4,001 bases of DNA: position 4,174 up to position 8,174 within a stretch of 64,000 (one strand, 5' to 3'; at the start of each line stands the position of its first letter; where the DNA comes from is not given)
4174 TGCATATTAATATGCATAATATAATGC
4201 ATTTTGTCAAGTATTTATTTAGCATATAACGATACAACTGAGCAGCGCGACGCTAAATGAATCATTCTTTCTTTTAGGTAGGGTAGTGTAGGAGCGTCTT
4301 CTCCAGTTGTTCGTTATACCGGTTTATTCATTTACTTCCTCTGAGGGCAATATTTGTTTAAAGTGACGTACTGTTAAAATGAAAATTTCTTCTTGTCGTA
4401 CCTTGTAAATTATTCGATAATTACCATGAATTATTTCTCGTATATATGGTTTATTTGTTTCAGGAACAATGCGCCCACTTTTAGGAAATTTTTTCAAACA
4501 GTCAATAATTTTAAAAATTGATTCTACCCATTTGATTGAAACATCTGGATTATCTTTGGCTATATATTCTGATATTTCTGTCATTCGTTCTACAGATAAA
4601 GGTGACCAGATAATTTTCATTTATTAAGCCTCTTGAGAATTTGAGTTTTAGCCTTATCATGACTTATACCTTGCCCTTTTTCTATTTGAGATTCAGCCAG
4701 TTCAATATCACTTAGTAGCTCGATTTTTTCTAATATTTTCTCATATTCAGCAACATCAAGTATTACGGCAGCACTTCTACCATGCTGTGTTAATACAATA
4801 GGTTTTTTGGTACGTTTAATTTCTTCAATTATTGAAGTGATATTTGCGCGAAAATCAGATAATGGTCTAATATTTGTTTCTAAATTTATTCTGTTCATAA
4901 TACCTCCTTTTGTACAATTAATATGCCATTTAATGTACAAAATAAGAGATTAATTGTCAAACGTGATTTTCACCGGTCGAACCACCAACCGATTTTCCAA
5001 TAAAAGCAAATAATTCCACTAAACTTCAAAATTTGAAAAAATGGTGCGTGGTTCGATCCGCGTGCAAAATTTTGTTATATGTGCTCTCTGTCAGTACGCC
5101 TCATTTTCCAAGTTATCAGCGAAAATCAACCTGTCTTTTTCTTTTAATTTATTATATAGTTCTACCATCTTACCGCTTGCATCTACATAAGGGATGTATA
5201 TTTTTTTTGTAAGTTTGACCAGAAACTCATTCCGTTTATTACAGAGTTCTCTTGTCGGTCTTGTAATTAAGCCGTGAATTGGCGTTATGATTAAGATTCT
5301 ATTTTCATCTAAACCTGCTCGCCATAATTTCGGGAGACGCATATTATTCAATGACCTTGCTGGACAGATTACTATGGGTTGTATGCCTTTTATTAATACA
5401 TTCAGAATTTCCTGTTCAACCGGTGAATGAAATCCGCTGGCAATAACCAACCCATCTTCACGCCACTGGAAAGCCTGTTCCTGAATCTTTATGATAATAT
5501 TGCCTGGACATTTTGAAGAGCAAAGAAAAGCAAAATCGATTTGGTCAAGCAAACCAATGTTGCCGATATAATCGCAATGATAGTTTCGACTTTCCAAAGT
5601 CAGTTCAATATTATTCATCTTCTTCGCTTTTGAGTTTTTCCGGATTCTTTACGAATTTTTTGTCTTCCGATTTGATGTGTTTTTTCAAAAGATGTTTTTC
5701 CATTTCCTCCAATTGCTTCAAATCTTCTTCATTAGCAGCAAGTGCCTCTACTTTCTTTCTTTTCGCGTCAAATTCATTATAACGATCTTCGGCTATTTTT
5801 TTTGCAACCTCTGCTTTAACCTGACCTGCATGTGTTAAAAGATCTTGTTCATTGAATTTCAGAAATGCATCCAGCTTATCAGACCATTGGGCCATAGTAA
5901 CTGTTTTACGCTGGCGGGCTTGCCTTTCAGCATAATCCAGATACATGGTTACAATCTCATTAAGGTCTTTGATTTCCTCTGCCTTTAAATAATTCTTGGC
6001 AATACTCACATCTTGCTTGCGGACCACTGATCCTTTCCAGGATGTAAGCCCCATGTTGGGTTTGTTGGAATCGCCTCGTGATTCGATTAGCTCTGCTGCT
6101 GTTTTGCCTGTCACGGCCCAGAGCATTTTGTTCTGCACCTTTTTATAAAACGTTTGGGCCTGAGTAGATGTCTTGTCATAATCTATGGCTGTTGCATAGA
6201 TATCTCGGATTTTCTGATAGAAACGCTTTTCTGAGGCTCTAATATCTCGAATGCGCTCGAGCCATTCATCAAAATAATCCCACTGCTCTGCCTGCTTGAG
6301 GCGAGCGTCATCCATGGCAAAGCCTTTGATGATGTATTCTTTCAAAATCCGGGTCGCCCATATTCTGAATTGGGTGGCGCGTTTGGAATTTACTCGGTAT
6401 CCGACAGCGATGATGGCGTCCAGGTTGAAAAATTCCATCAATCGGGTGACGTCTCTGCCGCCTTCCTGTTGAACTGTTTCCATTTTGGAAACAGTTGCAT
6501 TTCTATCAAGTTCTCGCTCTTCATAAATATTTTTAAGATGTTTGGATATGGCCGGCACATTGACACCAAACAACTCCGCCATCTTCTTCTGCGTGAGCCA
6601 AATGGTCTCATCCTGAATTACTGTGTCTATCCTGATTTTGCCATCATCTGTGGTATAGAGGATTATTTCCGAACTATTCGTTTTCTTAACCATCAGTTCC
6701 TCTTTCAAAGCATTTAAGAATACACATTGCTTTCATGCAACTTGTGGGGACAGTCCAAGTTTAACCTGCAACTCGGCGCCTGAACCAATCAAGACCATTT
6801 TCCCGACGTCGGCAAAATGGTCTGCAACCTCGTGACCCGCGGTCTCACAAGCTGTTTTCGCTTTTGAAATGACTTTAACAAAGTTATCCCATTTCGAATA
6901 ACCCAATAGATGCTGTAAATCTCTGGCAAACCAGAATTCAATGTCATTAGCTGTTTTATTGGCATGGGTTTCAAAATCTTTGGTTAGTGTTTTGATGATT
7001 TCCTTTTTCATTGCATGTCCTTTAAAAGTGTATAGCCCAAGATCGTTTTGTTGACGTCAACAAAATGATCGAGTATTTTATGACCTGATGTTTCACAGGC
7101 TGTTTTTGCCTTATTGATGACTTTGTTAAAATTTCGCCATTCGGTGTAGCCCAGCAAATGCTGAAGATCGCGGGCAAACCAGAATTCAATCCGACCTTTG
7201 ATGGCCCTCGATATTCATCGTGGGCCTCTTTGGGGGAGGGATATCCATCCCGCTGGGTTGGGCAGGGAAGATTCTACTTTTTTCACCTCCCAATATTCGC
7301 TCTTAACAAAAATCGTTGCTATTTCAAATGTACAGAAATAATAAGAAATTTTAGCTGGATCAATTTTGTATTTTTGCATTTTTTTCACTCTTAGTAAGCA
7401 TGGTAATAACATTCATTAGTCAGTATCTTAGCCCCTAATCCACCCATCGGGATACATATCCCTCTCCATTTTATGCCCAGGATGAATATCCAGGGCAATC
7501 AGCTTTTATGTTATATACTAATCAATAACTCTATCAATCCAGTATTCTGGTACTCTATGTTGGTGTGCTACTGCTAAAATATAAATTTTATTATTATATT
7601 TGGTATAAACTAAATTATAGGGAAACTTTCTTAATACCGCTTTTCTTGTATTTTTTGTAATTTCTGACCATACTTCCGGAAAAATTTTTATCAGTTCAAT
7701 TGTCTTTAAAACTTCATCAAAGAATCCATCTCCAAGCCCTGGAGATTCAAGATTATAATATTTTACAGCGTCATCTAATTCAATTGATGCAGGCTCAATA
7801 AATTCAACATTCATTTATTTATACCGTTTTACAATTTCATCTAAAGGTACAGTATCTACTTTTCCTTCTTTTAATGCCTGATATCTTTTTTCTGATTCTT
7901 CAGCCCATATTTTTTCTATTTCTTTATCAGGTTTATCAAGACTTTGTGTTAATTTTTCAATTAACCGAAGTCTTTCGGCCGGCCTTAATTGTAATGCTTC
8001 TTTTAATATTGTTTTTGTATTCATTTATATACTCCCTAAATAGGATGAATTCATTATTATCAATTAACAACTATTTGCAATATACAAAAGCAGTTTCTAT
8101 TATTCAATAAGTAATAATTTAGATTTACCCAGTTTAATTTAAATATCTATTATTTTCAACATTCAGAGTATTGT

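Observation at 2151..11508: Accessory island looks like a degenerate integron cassette array (attC-like sites plus an intI remnant)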

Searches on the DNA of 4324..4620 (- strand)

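Call 74: search_with_rna_model(model_id=R2, sources=[L291, L292, L293, L294, L295, L296, L297, L298, L299, L300, L301, L302, L303], filters=off, max_evalue=5, make_alignment=true)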
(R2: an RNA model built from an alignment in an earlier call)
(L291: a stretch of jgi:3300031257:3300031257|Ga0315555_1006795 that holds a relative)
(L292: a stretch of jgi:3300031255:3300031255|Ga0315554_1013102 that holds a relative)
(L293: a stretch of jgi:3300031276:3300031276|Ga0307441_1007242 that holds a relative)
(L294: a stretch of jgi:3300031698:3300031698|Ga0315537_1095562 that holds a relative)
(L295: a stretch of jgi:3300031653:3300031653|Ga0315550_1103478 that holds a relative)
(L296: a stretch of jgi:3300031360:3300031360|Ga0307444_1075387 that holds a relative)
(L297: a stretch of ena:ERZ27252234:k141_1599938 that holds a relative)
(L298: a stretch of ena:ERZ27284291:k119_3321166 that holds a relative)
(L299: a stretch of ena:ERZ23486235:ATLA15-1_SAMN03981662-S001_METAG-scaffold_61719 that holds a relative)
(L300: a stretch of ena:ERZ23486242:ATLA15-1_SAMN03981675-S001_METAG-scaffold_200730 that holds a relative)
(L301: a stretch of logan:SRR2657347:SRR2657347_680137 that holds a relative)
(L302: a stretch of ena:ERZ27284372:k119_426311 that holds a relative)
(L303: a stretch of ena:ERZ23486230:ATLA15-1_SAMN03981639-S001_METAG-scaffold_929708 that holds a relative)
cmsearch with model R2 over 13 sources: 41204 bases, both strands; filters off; matches with E-value up to 5: 30.
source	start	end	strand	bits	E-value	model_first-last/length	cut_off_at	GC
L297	849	942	+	42.3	3.4e-07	1-79/79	no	0.48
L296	850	944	+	40.5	8.1e-07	1-79/79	no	0.46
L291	6487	6581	+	36.9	4.9e-06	1-79/79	no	0.45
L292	3286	3380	+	36.9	4.9e-06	1-79/79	no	0.45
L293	3185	3279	+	36.9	4.9e-06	1-79/79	no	0.45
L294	814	908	+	36.9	4.9e-06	1-79/79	no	0.45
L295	650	744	+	36.9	4.9e-06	1-79/79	no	0.45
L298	1765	1863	+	31.3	7.8e-05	1-79/79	no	0.38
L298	5214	5261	+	28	0.0004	1-79/79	no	0.42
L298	7516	7638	+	27.5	0.00052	1-79/79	no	0.4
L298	5954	6013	+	23.4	0.0038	1-79/79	no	0.53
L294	17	150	+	22.8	0.0053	1-79/79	no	0.34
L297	52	185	+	22.8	0.0053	1-79/79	no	0.34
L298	9854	10033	+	20.8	0.014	1-79/79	no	0.49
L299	2318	2497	+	20.8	0.014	1-79/79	no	0.49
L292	2489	2622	+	16.3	0.13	1-79/79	no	0.33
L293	2388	2521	+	16.3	0.13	1-79/79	no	0.33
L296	53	186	+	16.3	0.13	1-79/79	no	0.33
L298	2418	2452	+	15.1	0.23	1-79/79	no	0.31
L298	6347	6429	+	13.7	0.46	1-79/79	no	0.66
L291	2406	2500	+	13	0.67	1-79/79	no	0.34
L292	983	1077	+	13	0.67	1-79/79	no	0.34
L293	882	976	+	13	0.67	1-79/79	no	0.34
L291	762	884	+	12.4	0.87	1-79/79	no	0.47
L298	2418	2452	-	10.7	2.1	1-79/79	no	0.31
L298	8302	8426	+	10.4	2.3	1-79/79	no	0.41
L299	766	890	+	10.4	2.3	1-79/79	no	0.41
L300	720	844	+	10.4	2.3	1-79/79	no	0.41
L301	695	819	+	10.4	2.3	1-79/79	no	0.41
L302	475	599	+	10.4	2.3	1-79/79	no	0.41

Alignment A4: 30 matches aligned to the model, 283 columns, each read 5' to 3' on its own strand. Consensus structure (alignment columns), stored with it:
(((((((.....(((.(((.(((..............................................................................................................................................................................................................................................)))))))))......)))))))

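Call 92: build_rna_model(alignment_id=A4)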
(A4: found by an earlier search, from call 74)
Model R3 built from alignment A4 (30 sequences, 283 columns); structure: stored with the alignment.
model positions 62; base pairs 16; branch points 0; effective number of sequences 30; information 0.838 bits per position. Calibrated on 0.2 Mb of random sequence (short: E-values are rough).
structure used (alignment columns):
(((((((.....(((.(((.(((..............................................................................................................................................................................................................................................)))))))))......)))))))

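Call 93: search_with_rna_model(model_id=R3, sources=[window, L081], filters=off, max_evalue=10, show_alignments=0)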
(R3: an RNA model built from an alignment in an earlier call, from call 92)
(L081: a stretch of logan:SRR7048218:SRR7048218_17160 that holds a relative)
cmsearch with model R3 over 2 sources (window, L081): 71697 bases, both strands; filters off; matches with E-value up to 10: 14.
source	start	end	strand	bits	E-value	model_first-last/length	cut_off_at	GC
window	4224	4319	-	34.8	2.1e-05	1-62/62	no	0.42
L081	758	853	+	34.8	2.1e-05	1-62/62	no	0.42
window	8190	8374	-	31.9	0.00011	1-62/62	no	0.4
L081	6386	6570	+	31.2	0.00015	1-62/62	no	0.47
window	4956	5080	-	26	0.0027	1-62/62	no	0.37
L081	7516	7697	+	19.8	0.078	3-60/62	no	0.51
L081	1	117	+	19.4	0.1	5-58/62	no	0.38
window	31604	31644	+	14.7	1.3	1-62/62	no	0.29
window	54010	54037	-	12.1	5.5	1-62/62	no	0.25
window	44091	44111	+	11.8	6.4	1-62/62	no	0.19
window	45756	45799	-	11.7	6.7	1-62/62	no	0.3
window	58018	58064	+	11.3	8.5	1-62/62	no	0.28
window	4224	4319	+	11.2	8.9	1-62/62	no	0.42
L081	758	853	-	11.2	8.9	1-62/62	no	0.42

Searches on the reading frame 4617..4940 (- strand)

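Call 3: search_protein_families(library=pfam, proteins=[window:4617-4940:-], max_evalue=0.01)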
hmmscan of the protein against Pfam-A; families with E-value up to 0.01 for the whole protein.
window:4617-4940:- (107 aa): 2 families
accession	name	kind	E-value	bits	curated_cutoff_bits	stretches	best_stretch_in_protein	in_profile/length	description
PF02604.26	PhdYeFM_antitox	-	1.1e-18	67.2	29.8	1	23-92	2-71/74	Antitoxin Phd_YefM, type II toxin-antitoxin system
PF18506.7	RelB-like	-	0.00017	21.8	27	1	45-74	3-32/62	RelB Antitoxin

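Call 104: search_protein_families(library=ncbifam, proteins=[window:4617-4898:-], max_evalue=0.001)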
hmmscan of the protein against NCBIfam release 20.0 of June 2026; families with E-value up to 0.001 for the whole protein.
window:4617-4898:- (93 aa): 1 family
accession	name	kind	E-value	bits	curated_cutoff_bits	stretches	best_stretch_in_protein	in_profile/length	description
TIGR01552.1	phd_fam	subfamily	2.2e-11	42.9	20.8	1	12-62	3-52/53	type II toxin-antitoxin system prevent-host-death family antitoxin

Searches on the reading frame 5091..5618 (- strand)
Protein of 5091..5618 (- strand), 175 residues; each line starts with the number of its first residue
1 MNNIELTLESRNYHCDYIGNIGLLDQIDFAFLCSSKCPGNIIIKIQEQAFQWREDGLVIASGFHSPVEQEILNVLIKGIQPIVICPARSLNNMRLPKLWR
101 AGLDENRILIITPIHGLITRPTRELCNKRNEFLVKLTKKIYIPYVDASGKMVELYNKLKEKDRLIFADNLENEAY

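Call 3: search_protein_families(library=pfam, proteins=[window:5091-5618:-], max_evalue=0.01)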
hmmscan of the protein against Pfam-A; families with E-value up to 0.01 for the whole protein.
window:5091-5618:- (175 aa): 0 families

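Call 19: search_protein_families(library=ncbifam, proteins=[window:5091-5618:-], max_evalue=1)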
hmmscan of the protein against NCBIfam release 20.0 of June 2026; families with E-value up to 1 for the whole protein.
window:5091-5618:- (175 aa): 1 family
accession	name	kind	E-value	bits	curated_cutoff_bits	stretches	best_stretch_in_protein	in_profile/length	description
NF053631.1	RNA_helic_CshA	equivalog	0.098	11.5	646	1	113-142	67-96/434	degradosome RNA helicase CshA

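Call 20: search_protein_families(library=pfam, proteins=[window:5091-5618:-], max_evalue=5)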
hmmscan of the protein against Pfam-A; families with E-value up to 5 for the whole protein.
window:5091-5618:- (175 aa): 0 families

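Call 31: find_encoding_contigs(protein=window:5091-5618:-, flank=10000, max_places=10)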
Protein window:5091-5618:- (175 aa): 2 contigs read that carry it; 2 places shown.
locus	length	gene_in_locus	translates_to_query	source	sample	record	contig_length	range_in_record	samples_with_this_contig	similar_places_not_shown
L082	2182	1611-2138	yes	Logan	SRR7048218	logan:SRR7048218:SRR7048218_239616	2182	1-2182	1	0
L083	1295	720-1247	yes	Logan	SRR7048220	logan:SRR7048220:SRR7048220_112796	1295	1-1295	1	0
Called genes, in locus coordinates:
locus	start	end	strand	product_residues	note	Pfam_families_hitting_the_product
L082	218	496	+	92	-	PF02498:Bro-N (weak)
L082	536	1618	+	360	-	PF13310:Virulence_RhuM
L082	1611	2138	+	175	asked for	-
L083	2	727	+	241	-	?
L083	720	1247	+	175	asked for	-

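Call 103: search_protein_families(library=padloc, proteins=[window:5091-5618:-], max_evalue=0.001)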
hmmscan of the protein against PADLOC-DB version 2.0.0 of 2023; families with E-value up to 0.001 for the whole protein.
window:5091-5618:- (175 aa): 1 family
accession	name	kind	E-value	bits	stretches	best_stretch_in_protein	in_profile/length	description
PDLC03927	PsyrA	-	0.00013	19.2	1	18-115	123-220/398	-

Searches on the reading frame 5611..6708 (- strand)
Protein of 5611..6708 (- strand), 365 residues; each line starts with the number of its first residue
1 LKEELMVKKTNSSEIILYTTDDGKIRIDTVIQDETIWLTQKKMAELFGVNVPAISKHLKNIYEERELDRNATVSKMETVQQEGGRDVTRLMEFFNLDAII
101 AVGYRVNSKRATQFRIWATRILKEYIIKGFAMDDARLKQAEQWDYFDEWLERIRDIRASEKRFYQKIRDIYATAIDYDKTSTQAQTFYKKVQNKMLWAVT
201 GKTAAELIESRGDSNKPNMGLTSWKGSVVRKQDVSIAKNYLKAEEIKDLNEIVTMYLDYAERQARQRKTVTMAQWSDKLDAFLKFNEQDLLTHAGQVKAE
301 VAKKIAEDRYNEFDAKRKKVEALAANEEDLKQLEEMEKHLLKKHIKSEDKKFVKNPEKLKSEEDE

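Call 3: search_protein_families(library=pfam, proteins=[window:5611-6708:-], max_evalue=0.01)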
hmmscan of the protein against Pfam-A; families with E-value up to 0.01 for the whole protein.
window:5611-6708:- (365 aa): 1 family
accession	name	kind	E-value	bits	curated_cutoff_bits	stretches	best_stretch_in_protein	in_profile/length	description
PF13310.11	Virulence_RhuM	-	1.9e-113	378.4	33.7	1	71-319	1-250/252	Virulence protein RhuM family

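Call 103: search_protein_families(library=padloc, proteins=[window:5611-6708:-], max_evalue=0.001)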
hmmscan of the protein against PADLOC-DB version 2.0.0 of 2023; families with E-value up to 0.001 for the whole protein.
window:5611-6708:- (365 aa): 40 families (the best 25 are shown)
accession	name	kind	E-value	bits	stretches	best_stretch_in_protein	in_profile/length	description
PDLC04852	PDC-S05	-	9.3e-146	483.1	1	9-343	7-342/346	-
PDLC04853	PDC-S05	-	2.4e-145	481.9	1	11-342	4-331/336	-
PDLC04851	PDC-S05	-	1.1e-140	466.5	1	4-337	4-335/342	-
PDLC04868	PDC-S05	-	9.8e-131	433.8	1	11-322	4-321/335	-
PDLC04871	PDC-S05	-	6.1e-119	395.9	1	6-317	124-441/468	-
PDLC04843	PDC-S05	-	5e-118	392.1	1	10-339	3-325/330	-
PDLC04864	PDC-S05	-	1.5e-110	366.9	1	68-339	2-272/277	-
PDLC04870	PDC-S05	-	1.9e-87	290.2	1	8-214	4-209/214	-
PDLC04876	PDC-S05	-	2.2e-76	253.4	1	6-174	1-171/174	-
PDLC04872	PDC-S05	-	6.8e-57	189.5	1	11-142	3-134/152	-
PDLC04854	PDC-S05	-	1.3e-56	189.6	1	13-189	4-178/212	-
PDLC04965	PDC-S23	-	3.1e-54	182.6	1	12-182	4-172/327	-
PDLC04964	PDC-S23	-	1e-51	174.1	1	12-181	3-170/331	-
PDLC04858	PDC-S05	-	1.5e-50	168.5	1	12-142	4-131/138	-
PDLC04879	PDC-S05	-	7.6e-48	161.4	1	11-142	3-131/285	-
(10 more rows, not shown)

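Call 104: search_protein_families(library=ncbifam, proteins=[window:5611-6708:-], max_evalue=0.001)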
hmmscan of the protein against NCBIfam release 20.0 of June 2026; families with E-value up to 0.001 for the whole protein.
window:5611-6708:- (365 aa): 0 families

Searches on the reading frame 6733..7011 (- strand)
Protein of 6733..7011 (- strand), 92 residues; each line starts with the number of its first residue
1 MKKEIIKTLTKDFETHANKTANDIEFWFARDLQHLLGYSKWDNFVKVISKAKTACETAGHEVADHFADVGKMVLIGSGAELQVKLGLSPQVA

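Call 5: search_protein_families(library=pfam, proteins=[window:6733-7011:-], max_evalue=0.01)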
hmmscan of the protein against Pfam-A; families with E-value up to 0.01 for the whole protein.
window:6733-7011:- (92 aa): 1 family
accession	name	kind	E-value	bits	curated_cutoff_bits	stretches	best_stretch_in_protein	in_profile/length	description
PF02498.22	Bro-N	-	3.1e-06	28.1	25.6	1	22-72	8-58/96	BRO family, N-terminal domain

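Call 19: search_protein_families(library=ncbifam, proteins=[window:6733-7011:-], max_evalue=1)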
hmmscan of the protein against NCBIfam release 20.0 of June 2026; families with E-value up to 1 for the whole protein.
window:6733-7011:- (92 aa): 2 families
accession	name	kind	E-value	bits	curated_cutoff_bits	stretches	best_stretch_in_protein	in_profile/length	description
NF008573.0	PRK11525.1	equivalog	5.5e-31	108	242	1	1-83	1-83/288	DNA damage-inducible protein D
NF045479.1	FRAT_87_prot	subfamily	0.0082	16.5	50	1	3-43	20-60/86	FRAT-87 protein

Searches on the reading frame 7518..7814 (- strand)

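Call 5: search_protein_families(library=pfam, proteins=[window:7518-7814:-], max_evalue=0.01)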
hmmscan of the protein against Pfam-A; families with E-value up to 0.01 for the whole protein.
window:7518-7814:- (98 aa): 1 family
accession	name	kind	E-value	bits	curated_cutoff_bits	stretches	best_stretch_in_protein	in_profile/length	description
PF05016.21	ParE_toxin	-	5.5e-07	30.5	23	1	5-88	3-88/89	ParE toxin of type II toxin-antitoxin system, parDE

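Call 104: search_protein_families(library=ncbifam, proteins=[window:7518-7814:-], max_evalue=0.001)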
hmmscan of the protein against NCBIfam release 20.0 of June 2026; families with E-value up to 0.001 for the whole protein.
window:7518-7814:- (98 aa): 0 families

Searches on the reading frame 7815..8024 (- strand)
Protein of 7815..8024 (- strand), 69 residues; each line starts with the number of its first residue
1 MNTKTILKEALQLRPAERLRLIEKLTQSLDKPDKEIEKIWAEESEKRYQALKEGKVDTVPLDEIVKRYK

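Call 5: search_protein_families(library=pfam, proteins=[window:7815-8024:-], max_evalue=0.01)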
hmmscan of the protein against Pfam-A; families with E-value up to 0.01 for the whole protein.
window:7815-8024:- (69 aa): 1 family
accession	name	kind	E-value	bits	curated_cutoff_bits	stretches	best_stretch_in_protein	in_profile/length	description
PF09720.15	Unstab_antitox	-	4.3e-14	52.7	23.3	1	12-64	1-54/54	Putative addiction module component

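Call 104: search_protein_families(library=ncbifam, proteins=[window:7815-8024:-], max_evalue=0.001)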
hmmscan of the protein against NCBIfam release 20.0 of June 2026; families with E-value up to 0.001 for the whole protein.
window:7815-8024:- (69 aa): 1 family
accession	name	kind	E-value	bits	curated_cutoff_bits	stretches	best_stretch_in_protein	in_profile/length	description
TIGR02574.1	stabl_TIGR02574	hypoth_equivalog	3.6e-10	39.7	31.9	1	9-67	1-61/65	putative addiction module component, TIGR02574 family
